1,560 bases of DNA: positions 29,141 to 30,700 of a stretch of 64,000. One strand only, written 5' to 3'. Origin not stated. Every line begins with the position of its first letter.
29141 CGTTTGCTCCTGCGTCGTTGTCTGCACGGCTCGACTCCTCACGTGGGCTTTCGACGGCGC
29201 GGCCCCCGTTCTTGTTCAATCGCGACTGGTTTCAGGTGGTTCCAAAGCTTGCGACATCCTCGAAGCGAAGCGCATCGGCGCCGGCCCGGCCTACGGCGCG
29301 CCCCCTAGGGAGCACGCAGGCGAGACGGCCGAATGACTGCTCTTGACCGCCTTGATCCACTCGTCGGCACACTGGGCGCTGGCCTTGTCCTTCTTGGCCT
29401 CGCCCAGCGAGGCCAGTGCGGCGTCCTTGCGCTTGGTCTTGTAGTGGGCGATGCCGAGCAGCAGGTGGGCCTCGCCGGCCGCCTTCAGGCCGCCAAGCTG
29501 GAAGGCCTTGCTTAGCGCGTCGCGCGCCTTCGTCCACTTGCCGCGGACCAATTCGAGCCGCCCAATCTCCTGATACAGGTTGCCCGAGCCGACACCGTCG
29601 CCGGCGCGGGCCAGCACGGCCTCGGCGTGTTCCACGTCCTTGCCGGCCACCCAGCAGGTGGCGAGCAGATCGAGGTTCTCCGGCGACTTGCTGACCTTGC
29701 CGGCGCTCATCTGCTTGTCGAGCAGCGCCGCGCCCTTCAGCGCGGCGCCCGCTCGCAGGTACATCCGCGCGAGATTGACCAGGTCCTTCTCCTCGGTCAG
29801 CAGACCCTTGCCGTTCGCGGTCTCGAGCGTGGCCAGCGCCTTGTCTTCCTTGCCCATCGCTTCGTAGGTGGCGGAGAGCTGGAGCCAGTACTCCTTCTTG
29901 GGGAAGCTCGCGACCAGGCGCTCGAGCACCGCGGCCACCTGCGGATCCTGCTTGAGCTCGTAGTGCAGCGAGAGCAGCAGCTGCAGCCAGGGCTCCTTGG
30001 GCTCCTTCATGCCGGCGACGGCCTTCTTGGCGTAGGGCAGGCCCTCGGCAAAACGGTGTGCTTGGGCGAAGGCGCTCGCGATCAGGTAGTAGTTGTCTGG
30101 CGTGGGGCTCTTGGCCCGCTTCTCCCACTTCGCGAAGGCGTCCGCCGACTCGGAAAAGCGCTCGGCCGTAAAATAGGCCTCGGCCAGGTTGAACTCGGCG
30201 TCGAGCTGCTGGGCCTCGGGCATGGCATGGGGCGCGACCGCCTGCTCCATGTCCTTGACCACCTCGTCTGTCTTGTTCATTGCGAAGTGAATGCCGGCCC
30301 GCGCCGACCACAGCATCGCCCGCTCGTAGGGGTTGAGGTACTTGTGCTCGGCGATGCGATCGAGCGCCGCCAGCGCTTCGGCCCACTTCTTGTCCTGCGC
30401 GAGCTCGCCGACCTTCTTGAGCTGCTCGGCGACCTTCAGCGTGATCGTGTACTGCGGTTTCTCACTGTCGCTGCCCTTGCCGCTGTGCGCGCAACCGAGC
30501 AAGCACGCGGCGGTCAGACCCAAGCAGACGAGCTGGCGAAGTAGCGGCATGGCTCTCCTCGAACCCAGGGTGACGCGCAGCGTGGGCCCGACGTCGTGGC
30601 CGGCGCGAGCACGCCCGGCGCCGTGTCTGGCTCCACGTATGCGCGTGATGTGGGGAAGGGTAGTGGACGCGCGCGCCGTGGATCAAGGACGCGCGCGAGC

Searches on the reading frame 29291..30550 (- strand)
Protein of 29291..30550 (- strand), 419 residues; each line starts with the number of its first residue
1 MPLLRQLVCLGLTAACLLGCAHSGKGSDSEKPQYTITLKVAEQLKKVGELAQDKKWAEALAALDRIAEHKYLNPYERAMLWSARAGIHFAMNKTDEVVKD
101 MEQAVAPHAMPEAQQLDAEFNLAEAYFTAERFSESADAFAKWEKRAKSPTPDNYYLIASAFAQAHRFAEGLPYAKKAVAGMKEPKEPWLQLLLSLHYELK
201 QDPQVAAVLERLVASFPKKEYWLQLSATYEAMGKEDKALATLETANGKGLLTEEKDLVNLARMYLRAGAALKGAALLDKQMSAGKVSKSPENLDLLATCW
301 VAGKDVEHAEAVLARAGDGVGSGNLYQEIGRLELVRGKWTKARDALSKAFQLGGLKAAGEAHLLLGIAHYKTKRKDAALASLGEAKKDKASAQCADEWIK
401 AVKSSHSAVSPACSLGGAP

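Call 47: search_protein_families(library=pfam, proteins=[window:29291-30550:-], max_evalue=0.001)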
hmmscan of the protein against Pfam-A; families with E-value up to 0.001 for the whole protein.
window:29291-30550:- (419 aa): 7 families
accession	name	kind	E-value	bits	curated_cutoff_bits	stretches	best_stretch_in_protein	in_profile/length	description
PF07719.23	TPR_2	-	5.2e-09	36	27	0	360-385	2-27/34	Tetratricopeptide repeat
PF14559.12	TPR_19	-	1.8e-07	31.8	25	0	163-225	3-64/68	Tetratricopeptide repeat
PF13428.12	TPR_14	-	3.6e-06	27.6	23.5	0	189-225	4-41/44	Tetratricopeptide repeat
PF13424.12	TPR_12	-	7.4e-06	26.5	30.1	0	328-385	8-71/77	Tetratricopeptide repeat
PF00515.34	TPR_1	-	4.2e-05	23.6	27.8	0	360-385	2-27/34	Tetratricopeptide repeat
PF13432.12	TPR_16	-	4.7e-05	24.2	32.7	1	329-385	3-57/65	Tetratricopeptide repeat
PF17684.7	SCAB-PH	-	0.00084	20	26.4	0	331-392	30-88/108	PH domain of plant-specific actin-binding protein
